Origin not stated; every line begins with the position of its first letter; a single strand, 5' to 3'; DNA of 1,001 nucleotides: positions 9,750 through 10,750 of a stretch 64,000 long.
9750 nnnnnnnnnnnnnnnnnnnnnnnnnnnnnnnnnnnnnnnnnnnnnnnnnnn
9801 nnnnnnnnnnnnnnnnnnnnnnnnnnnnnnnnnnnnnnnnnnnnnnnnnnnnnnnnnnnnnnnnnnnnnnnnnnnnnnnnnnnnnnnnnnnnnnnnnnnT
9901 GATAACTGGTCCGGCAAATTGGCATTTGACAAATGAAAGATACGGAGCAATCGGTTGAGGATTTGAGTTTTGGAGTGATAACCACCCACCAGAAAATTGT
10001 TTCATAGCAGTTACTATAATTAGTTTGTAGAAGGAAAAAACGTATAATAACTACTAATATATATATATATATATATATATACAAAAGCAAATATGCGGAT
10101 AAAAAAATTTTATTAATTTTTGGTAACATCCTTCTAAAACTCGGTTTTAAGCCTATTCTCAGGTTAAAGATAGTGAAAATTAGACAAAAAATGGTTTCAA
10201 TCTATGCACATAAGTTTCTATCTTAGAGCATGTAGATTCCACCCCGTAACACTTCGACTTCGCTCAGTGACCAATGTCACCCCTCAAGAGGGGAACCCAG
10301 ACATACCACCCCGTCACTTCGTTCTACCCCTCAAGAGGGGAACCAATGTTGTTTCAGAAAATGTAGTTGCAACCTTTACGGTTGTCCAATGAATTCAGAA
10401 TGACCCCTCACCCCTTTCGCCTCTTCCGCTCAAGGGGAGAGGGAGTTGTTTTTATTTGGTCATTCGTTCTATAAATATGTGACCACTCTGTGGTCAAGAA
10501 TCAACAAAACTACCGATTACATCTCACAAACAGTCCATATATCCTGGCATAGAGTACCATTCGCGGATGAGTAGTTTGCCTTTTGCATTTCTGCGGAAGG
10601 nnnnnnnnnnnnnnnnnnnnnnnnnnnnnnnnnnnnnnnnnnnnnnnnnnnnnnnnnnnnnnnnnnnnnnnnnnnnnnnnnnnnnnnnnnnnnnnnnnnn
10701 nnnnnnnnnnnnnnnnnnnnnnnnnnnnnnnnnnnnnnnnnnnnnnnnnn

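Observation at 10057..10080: (AT)12 dinucleotide tract in the promoter of the unknown operon: candidate phase-variation switch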

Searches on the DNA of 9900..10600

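Call 71: search_rna_families(source=window, start=9900, end=10600, threshold=evalue, max_evalue=1)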
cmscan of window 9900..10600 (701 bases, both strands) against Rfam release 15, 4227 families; matches with E-value up to 1: 0.
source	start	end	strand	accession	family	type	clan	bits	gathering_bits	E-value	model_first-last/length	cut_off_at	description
